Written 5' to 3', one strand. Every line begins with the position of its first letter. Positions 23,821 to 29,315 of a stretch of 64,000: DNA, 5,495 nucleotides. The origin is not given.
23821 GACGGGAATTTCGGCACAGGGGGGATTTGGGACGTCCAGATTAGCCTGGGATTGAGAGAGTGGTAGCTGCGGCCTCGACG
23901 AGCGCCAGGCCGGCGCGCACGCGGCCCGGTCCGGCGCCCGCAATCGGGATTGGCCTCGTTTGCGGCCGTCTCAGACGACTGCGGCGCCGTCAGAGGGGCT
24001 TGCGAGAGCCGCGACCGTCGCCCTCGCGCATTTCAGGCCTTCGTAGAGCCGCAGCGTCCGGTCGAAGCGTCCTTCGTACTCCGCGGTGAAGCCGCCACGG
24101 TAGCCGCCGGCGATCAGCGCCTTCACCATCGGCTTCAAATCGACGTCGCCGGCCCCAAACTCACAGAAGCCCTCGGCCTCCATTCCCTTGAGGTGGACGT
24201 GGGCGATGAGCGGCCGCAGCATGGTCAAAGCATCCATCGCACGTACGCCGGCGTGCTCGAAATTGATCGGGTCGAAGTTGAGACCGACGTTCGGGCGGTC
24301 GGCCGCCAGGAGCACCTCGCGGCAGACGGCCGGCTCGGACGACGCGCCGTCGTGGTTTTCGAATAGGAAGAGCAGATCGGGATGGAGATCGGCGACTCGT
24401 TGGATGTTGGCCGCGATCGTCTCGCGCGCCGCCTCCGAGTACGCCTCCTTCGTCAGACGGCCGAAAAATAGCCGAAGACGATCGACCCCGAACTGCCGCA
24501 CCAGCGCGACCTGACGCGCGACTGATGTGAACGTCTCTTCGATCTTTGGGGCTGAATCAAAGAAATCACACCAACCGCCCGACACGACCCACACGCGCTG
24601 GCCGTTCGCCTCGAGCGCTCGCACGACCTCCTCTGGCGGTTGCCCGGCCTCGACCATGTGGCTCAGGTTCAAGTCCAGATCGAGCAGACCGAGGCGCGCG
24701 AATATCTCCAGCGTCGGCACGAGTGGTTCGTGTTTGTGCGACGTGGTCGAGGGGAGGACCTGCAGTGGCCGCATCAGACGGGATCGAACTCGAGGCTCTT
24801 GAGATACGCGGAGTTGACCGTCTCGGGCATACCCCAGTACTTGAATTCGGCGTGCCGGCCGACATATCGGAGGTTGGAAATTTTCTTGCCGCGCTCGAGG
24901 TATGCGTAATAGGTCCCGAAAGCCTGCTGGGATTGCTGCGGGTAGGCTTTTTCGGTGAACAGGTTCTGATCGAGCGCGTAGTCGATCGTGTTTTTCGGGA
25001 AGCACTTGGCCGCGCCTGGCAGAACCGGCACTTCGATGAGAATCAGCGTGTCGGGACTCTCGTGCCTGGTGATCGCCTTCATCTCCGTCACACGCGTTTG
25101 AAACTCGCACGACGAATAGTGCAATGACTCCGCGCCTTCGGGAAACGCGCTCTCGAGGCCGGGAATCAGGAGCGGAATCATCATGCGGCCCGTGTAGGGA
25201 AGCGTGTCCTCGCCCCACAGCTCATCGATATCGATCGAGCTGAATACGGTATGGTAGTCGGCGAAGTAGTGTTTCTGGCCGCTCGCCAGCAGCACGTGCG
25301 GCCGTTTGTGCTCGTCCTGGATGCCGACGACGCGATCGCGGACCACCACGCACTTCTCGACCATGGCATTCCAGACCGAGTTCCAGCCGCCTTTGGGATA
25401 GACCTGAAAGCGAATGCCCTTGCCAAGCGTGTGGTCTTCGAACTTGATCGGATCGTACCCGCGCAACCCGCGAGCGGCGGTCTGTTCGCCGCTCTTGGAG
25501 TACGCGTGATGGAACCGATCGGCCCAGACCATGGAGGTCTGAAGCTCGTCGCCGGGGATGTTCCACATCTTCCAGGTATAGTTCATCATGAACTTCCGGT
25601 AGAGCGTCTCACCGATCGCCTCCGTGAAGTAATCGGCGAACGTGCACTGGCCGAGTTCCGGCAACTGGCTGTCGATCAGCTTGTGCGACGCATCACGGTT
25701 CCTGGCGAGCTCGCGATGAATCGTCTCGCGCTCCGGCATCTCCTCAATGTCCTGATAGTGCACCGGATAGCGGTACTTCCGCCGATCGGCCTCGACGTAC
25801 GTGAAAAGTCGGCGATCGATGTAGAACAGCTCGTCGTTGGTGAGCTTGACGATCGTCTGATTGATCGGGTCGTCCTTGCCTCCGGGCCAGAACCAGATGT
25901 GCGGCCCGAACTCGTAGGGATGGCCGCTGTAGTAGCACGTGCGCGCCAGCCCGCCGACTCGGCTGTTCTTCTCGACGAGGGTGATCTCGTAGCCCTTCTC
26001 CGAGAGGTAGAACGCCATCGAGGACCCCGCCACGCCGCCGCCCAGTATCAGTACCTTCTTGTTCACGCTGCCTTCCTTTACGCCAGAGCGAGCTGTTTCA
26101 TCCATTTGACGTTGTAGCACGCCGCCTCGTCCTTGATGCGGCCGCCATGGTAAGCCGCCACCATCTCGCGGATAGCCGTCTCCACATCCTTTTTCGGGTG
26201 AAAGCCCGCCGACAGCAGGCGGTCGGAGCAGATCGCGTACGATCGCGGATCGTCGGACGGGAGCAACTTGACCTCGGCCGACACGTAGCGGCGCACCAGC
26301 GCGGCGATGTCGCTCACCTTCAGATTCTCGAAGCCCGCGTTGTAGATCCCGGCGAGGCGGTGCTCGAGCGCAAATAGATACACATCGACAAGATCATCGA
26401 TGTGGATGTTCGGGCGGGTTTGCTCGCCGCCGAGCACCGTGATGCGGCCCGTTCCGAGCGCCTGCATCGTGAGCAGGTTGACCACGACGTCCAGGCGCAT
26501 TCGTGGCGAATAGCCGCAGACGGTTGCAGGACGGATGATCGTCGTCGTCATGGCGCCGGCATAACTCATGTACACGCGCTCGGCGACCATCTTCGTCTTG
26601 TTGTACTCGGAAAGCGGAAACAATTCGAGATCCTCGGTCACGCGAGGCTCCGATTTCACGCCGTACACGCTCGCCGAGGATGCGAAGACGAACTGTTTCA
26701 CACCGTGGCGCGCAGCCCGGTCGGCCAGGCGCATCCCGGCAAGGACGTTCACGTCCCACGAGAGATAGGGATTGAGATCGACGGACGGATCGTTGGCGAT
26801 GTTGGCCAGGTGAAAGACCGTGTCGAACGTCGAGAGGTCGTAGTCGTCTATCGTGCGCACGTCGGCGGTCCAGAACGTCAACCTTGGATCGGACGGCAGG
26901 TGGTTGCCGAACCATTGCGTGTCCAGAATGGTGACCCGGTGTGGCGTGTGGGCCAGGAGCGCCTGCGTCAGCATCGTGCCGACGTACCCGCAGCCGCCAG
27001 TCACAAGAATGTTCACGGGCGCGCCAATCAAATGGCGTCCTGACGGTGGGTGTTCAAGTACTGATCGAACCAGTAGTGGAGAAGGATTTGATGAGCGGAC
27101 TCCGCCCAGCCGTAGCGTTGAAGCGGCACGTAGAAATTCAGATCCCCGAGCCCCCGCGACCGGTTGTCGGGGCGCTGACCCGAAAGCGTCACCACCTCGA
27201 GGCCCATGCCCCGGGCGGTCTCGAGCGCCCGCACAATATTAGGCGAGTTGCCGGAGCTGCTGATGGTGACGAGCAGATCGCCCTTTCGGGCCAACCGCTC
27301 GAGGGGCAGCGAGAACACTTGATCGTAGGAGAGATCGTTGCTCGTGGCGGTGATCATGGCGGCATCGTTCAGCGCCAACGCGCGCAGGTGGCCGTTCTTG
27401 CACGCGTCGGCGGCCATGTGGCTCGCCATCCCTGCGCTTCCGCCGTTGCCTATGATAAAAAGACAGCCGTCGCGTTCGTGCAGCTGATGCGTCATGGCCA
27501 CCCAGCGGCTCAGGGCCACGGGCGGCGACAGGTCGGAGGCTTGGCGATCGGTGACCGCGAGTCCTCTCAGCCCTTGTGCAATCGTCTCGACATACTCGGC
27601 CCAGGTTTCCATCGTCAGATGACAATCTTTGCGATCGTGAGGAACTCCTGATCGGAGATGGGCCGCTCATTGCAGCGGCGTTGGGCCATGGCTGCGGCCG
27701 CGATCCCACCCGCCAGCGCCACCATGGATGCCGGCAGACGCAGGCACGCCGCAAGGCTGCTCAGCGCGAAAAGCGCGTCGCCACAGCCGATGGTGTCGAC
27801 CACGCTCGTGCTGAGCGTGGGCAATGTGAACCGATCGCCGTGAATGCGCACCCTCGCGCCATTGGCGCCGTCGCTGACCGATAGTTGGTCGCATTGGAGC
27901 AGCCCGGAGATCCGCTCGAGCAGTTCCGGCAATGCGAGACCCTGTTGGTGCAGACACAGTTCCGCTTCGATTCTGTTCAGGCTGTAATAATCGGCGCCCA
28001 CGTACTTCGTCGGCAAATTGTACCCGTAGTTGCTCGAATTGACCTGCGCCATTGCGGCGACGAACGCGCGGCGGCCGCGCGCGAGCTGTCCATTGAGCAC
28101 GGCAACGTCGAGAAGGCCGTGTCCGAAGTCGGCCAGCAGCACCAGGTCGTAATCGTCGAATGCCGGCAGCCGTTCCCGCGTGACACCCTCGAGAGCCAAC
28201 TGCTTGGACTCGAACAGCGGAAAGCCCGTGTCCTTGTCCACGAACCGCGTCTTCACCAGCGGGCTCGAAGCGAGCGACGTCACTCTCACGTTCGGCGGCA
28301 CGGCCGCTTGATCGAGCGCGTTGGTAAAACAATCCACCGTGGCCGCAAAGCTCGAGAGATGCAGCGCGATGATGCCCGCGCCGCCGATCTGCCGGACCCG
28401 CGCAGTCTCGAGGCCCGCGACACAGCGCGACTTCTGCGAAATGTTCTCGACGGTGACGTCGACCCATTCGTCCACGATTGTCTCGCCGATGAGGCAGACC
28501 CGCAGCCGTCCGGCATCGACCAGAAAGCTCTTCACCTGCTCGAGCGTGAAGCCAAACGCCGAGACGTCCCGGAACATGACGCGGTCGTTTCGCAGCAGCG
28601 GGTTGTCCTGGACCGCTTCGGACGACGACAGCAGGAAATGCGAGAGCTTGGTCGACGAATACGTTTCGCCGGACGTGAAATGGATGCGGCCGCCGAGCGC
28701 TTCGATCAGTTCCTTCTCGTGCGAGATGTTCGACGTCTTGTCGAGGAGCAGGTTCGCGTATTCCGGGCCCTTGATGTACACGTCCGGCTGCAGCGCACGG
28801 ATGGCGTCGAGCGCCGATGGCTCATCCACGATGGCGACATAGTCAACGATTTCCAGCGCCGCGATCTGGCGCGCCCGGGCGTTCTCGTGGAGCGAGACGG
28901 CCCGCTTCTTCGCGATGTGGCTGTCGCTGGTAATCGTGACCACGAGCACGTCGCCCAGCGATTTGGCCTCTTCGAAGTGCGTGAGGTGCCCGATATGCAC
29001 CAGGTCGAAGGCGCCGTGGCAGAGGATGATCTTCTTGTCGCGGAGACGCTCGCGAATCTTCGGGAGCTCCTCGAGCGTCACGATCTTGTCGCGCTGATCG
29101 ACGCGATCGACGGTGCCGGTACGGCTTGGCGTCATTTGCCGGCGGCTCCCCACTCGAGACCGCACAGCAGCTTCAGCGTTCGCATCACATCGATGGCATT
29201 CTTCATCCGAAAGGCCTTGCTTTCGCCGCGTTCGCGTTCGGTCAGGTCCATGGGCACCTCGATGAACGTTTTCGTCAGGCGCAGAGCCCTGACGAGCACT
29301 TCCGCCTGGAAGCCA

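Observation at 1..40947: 41-kb glycan locus built around eight GT-C-like polytopic proteins: candidate expanded periplasmic glycosylation system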

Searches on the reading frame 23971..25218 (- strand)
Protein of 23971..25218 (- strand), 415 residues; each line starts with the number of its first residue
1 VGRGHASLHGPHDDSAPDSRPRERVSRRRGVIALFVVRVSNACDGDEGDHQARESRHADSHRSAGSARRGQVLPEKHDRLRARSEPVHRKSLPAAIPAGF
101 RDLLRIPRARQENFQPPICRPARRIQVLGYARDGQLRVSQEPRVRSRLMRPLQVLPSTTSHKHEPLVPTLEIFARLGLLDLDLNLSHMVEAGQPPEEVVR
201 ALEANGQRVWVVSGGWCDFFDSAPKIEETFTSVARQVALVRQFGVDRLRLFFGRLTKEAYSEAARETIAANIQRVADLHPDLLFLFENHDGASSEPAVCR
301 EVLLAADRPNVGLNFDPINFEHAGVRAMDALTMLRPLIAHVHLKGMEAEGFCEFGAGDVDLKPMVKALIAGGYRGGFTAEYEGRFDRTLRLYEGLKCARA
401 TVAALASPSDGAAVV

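Call 5: search_protein_families(library=pfam, proteins=[window:23971-25218:-], max_evalue=0.01)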
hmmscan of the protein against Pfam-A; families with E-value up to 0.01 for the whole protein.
window:23971-25218:- (415 aa): 1 family
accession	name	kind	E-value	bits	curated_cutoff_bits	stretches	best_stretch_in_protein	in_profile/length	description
PF01261.30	AP_endonuc_2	-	7.9e-18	65.5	31.1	1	193-397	28-245/249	Xylose isomerase-like TIM barrel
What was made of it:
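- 23971..24750 (-): Xylose-isomerase-like TIM-barrel protein; last gene of the sugar cassette. AP_endonuc_2 7.9e-18 (call 5).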

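Call 68: search_protein_families(library=ncbifam, proteins=[window:23971-25218:-], max_evalue=0.00001)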
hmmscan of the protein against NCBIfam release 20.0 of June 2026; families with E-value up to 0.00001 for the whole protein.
window:23971-25218:- (415 aa): 0 families

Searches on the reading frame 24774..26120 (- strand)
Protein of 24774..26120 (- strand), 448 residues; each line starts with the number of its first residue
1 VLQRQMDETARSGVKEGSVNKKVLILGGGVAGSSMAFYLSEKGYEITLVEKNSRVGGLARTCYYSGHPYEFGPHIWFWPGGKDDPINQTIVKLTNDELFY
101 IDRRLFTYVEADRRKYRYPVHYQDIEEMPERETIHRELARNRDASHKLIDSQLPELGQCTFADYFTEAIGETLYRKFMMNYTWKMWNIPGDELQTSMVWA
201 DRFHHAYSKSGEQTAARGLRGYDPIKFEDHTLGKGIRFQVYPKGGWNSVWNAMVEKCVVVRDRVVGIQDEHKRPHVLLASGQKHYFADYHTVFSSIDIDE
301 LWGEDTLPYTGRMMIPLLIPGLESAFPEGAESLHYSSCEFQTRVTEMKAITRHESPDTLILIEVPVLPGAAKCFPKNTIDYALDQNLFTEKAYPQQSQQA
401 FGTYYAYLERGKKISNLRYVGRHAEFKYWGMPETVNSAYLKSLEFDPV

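Call 17: search_protein_families(library=pfam, proteins=[window:24774-26120:-], max_evalue=0.01)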
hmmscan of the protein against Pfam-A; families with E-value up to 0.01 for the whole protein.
window:24774-26120:- (448 aa): 11 families
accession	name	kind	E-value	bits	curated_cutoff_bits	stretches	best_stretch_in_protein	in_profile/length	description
PF13450.12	NAD_binding_8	-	1.7e-13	51.1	21.9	1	25-87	1-62/68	NAD(P)-binding Rossmann-like domain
PF01593.30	Amino_oxidase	-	8.6e-10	38.9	19.8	1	31-289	2-249/443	Flavin containing amine oxidoreductase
PF03275.19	GLF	-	3.2e-09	37.2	26.3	1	237-428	40-203/203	UDP-galactopyranose mutase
PF01266.30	DAO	-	6.3e-08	33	27.9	1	22-56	1-35/353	FAD dependent oxidoreductase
PF07992.20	Pyr_redox_2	-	7.3e-06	26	26.1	1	21-67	1-40/291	Pyridine nucleotide-disulphide oxidoreductase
PF01494.25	FAD_binding_3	-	0.00052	19.8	22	1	22-58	3-39/349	FAD binding domain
PF00070.33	Pyr_redox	-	0.0011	19.9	22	1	22-56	1-35/82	Pyridine nucleotide-disulphide oxidoreductase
PF12831.13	FAD_oxidored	-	0.0011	18.8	27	1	23-59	2-38/416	FAD dependent oxidoreductase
PF00890.30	FAD_binding_2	-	0.0027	17.4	20.4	1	23-57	2-36/414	FAD binding domain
PF13454.12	NAD_binding_9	-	0.0037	17.7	21.8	0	25-60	2-42/155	FAD-NAD(P)-binding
PF01262.27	AlaDh_PNT_C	-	0.0099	15.8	23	0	5-54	14-62/214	Alanine dehydrogenase/PNT, C-terminal domain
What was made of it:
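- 24774..26120 (-): UDP-galactopyranose-mutase-like flavoenzyme. GLF 3.2e-9 and NAD_binding_8 (call 17).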

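Call 68: search_protein_families(library=ncbifam, proteins=[window:24774-26120:-], max_evalue=0.00001)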
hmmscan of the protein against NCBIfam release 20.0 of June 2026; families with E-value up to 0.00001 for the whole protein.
window:24774-26120:- (448 aa): 23 families
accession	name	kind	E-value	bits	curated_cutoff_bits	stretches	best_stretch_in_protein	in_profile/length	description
NF005548.0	PRK07208.1-4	equivalog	9.6e-22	77.2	389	1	20-202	3-174/488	hypothetical protein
NF005547.0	PRK07208.1-3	equivalog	3.2e-21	75.6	380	1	20-257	4-217/465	hypothetical protein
TIGR00031.1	UDP-GALP_mutase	equivalog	1.1e-19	70.7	303.75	2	22-198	3-172/378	UDP-galactopyranose mutase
NF005545.0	PRK07208.1-1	equivalog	5.2e-17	61.4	451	1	19-263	6-239/504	hypothetical protein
NF005546.0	PRK07208.1-2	equivalog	2e-10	39.9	418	0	20-77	4-62/527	hypothetical protein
NF058655.1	CrtID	equivalog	2.3e-10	39.9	640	1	23-78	1-56/478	bifunctional phytoene desaturase/3,4-desaturase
TIGR00562.1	proto_IX_ox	equivalog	2.9e-09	36.1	97.85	1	21-75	3-59/470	protoporphyrinogen oxidase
TIGR02734.1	crtI_fam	subfamily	5.1e-09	35.3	238.1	1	24-79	2-57/504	phytoene desaturase family protein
NF005560.0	PRK07233.1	equivalog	9.6e-09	34.6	252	1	22-74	2-54/435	hypothetical protein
NF040770.1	hetero_SS_HdrA2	exception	1.2e-07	30.2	1100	1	15-57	134-176/777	CoB-CoM heterodisulfide reductase HdrA2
NF009410.0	PRK12771.1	subfamily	1.6e-07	30.3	516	1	17-60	135-178/566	NAD(P)-binding protein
NF005549.0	PRK07208.1-5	equivalog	4.4e-07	28.7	587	0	21-86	5-71/534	hypothetical protein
TIGR03467.1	HpnE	equivalog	5.3e-07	29.3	283.05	1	23-75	1-55/430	hydroxysqualene dehydroxylase HpnE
NF010590.0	PRK13984.1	equivalog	5.3e-07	28.1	946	1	17-60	285-328/611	putative oxidoreductase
NF045637.1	carotdesatCrtDProt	equivalog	2e-06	26.7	580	1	23-75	1-53/485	1-hydroxycarotenoid 3,4-desaturase CrtD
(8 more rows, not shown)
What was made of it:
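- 24774..26120 (-): TIGR00031 at 1e-19, below cutoff (call 68).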

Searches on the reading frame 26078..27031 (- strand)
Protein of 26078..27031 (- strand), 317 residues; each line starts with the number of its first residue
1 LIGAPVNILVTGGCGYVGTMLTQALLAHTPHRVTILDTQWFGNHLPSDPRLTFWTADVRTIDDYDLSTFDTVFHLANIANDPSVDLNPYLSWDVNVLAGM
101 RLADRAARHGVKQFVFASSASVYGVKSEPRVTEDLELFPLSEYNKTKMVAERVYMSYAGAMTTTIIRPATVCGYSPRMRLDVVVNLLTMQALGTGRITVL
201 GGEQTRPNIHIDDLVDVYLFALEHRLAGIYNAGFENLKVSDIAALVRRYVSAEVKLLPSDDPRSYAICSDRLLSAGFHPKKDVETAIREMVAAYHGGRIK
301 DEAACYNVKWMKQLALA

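Call 5: search_protein_families(library=pfam, proteins=[window:26078-27031:-], max_evalue=0.01)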
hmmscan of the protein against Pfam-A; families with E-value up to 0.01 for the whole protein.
window:26078-27031:- (317 aa): 8 families
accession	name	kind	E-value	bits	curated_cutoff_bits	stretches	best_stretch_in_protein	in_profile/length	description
PF01370.27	Epimerase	-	5.5e-37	127.9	20.9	1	8-233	1-240/240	NAD dependent epimerase/dehydratase family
PF16363.11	GDP_Man_Dehyd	-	3.7e-19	69.8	27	1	9-245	1-261/332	GDP-mannose 4,6 dehydratase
PF01073.25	3Beta_HSD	-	2.4e-12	46.9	22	1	9-190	1-200/280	3-beta hydroxysteroid dehydrogenase/isomerase family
PF04321.23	RmlD_sub_bind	-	1.9e-10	40.7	27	1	7-230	2-210/287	RmlD substrate binding domain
PF02719.21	Polysacc_synt_2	-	3.2e-09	36.8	20.2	1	8-119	1-128/293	Polysaccharide biosynthesis protein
PF07993.18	NAD_binding_4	-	1.1e-08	35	20.1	1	69-176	89-212/258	Male sterility protein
PF13460.12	NAD_binding_10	-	2.7e-06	27.8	27.2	1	12-170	1-145/184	NAD(P)H-binding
PF05368.20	NmrA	-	0.00039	20.6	27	1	8-119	5-107/298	NmrA-like family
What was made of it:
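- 26078..27031 (-): NAD-dependent sugar epimerase/dehydratase. Epimerase 5.5e-37 (call 5)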

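Call 68: search_protein_families(library=ncbifam, proteins=[window:26078-27031:-], max_evalue=0.00001)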
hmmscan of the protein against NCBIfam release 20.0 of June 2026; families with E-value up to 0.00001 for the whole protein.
window:26078-27031:- (317 aa): 14 families
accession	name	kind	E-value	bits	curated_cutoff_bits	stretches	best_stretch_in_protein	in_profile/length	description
TIGR01179.1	galE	equivalog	1.7e-23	83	262.3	1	7-224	1-244/332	UDP-glucose 4-epimerase GalE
TIGR02197.1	heptose_epim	equivalog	2.7e-19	69.5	274.6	1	8-155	1-150/316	ADP-glyceromanno-heptose 6-epimerase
TIGR01181.1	dTDP_gluc_dehyt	equivalog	2.2e-16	59.9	365.1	1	7-295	1-312/321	dTDP-glucose 4,6-dehydratase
TIGR04180.1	EDH_00030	hypoth_equivalog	2.1e-15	56.6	475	1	8-258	1-264/297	NAD-dependent 4,6-dehydratase LegB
NF043036.1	ErythonDh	equivalog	3.4e-15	56.1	325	1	7-158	2-164/321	D-erythronate dehydrogenase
TIGR03589.1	PseB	equivalog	2.4e-10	39.9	407.75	1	7-248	6-242/324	UDP-N-acetylglucosamine 4,6-dehydratase (inverting)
TIGR01214.1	rmlD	equivalog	2.6e-10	39.9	224.05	1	8-232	2-207/285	dTDP-4-dehydrorhamnose reductase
NF007956.0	PRK10675.1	subfamily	3.5e-10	39.5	394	1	7-155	2-161/338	UDP-glucose 4-epimerase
NF052578.1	StrlDmthSdmBMthl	equivalog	5.6e-10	39.5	600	1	8-228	3-222/328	sterol demethylase protein SdmB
NF042422.1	oxyalk_red_OleD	equivalog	8e-10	38.6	580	1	7-233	2-226/329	2-alkyl-3-oxoalkanoate reductase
NF008872.0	PRK11908.1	equivalog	8.9e-10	38.1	294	1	7-244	3-265/349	bifunctional UDP-4-keto-pentose/UDP-xylose synthase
TIGR03466.1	HpnA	hypoth_equivalog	7.1e-09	35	367.65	1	8-245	3-241/327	hopanoid-associated sugar epimerase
TIGR01777.1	yfcH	hypoth_equivalog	2.3e-08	34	207.35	1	8-232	1-222/292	TIGR01777 family oxidoreductase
TIGR01746.1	Thioester-redct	subfamily_domain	2.7e-06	26.9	213.35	0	68-175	88-199/371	thioester reductase domain-containing protein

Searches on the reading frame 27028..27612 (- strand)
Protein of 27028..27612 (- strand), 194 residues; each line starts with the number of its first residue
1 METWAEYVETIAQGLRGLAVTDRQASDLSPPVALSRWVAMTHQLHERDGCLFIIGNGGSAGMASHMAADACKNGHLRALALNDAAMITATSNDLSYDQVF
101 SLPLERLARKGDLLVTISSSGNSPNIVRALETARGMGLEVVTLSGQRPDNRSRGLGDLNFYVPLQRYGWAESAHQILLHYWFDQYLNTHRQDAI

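Call 5: search_protein_families(library=pfam, proteins=[window:27028-27612:-], max_evalue=0.01)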
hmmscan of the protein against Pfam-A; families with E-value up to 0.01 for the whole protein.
window:27028-27612:- (194 aa): 2 families
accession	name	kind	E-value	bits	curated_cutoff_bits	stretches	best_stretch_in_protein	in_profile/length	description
PF13580.11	SIS_2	-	4.6e-16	59.5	27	1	44-145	31-138/138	SIS domain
PF01380.27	SIS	-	0.00088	19.5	25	0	107-153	50-96/131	SIS domain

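Call 68: search_protein_families(library=ncbifam, proteins=[window:27028-27612:-], max_evalue=0.00001)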
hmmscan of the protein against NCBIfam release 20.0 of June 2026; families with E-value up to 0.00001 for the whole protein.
window:27028-27612:- (194 aa): 5 families
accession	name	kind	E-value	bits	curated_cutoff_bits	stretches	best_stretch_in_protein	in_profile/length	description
TIGR00441.1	gmhA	equivalog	6.1e-25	88.1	209.45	1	43-180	6-148/154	D-sedoheptulose 7-phosphate isomerase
NF010546.0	PRK13936.1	equivalog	2.5e-24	86.2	276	1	24-183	20-186/197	phosphoheptose isomerase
NF001628.0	PRK00414.1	equivalog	1.2e-21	77.2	265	1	46-168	42-168/192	D-sedoheptulose 7-phosphate isomerase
NF010547.0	PRK13938.1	equivalog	2.6e-19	69.7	320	1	50-179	47-181/196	D-sedoheptulose 7-phosphate isomerase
NF008138.0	PRK10886.1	equivalog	8.2e-14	51.8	352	1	31-156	24-155/196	DnaA initiator-associating protein DiaA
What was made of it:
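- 27028..27612 (-): GmhA-like SIS-domain sugar-phosphate isomerase. SIS_2 4.6e-16 (call 5). gmhA 6e-25, below cutoff (call 68).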

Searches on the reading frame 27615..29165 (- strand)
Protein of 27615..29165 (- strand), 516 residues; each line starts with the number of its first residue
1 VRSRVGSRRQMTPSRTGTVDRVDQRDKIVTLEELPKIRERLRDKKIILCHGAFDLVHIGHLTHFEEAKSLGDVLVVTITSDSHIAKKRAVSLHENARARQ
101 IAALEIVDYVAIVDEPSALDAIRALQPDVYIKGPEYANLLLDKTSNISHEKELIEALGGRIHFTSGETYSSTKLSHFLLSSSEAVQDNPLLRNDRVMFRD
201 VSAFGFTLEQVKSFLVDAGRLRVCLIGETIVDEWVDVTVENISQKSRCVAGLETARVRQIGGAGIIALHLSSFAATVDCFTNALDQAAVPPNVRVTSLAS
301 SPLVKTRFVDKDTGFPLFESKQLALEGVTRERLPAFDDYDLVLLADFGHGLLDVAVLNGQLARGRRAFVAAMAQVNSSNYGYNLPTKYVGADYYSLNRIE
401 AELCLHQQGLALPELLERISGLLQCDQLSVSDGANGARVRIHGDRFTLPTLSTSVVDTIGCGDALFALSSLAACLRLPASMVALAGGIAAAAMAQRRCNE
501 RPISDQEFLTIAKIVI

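Call 5: search_protein_families(library=pfam, proteins=[window:27615-29165:-], max_evalue=0.01)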
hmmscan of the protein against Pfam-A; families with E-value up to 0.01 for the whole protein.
window:27615-29165:- (516 aa): 2 families
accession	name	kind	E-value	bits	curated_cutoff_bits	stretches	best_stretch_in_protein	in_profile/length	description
PF01467.32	CTP_transf_like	-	5.1e-12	46.6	21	1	49-173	2-129/133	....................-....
PF00294.29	PfkB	-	1.6e-06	28.1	25.8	1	390-468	183-264/302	pfkB family carbohydrate kinase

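Call 68: search_protein_families(library=ncbifam, proteins=[window:27615-29165:-], max_evalue=0.00001)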
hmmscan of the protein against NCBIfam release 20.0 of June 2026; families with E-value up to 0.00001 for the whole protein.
window:27615-29165:- (516 aa): 7 families
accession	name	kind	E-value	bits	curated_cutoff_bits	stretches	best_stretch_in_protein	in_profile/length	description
TIGR02199.1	rfaE_dom_II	equivalog_domain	1.7e-25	89.5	181.5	1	40-172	7-135/144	D-glycero-beta-D-manno-heptose 1-phosphate adenylyltransferase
NF008454.0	PRK11316.1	equivalog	8.8e-21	74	521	1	30-163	324-455/475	bifunctional D-glycero-beta-D-manno-heptose-7-phosphate kinase/D-glycero-beta-D-manno-heptose 1-phosphate adenylyltransferase HldE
TIGR02198.1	rfaE_dom_I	equivalog_domain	9.2e-10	38.1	345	1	333-478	138-281/315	D-glycero-beta-D-manno-heptose-7-phosphate kinase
TIGR00125.1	cyt_tran_rel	domain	1.2e-09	38.1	27.7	1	46-94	1-51/65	adenylyltransferase/cytidyltransferase family protein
TIGR01518.1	g3p_cytidyltrns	equivalog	5.9e-09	36.1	165.4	1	47-113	1-65/125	glycerol-3-phosphate cytidylyltransferase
NF001985.0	PRK00777.1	subfamily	6.3e-07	29.6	104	1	45-95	6-55/157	pantetheine-phosphate adenylyltransferase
NF041320.1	pfkB_Halo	equivalog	8.2e-06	25.4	400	0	429-493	212-275/302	1-phosphofructokinase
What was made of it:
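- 27615..29165 (-): HldE-like bifunctional nucleotidyltransferase and sugar kinase, with the domain order reversed relative to E. coli HldE. rfaE_dom_II 1.7e-25 at residues 40-172 and rfaE_dom_I 9e-10 at residues 333-478, both below cutoff (call 68)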

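Call 81: find_related_loci(query=window:27615-29165:-, collection=metagenome_contigs, flank=10000)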
Query window:27615-29165:- (516 aa) in metagenome_contigs; peptide patterns used: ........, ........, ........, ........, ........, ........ (x = any residue, [..] = any of these).
447 stretches matched a pattern; 118 encode a relative of the query (tblastn E <= 1e-3); the best 80 are kept; 80 distinct loci.
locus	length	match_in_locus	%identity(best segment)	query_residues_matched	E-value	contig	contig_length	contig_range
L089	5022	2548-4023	77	25-516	0e+0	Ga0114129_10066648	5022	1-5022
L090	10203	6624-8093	77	27-516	0e+0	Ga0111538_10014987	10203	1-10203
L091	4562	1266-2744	76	24-516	0e+0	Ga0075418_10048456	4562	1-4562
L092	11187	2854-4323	77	27-516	0e+0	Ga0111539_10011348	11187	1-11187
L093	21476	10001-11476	76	25-516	0e+0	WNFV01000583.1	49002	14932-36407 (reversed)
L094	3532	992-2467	75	25-516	0e+0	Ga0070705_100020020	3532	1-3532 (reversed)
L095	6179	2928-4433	75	15-516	0e+0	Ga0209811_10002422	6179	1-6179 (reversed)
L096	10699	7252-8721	76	27-516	0e+0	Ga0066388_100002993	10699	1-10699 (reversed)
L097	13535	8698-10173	76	25-516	0e+0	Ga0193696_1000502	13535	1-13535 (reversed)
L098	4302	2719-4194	75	25-516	0e+0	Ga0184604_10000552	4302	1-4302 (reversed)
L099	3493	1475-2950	75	25-516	0e+0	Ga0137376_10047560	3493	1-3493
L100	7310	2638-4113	76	25-516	0e+0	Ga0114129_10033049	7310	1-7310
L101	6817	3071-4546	75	25-516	0e+0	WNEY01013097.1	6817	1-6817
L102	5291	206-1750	73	5-516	0e+0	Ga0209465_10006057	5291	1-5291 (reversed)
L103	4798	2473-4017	72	5-516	0e+0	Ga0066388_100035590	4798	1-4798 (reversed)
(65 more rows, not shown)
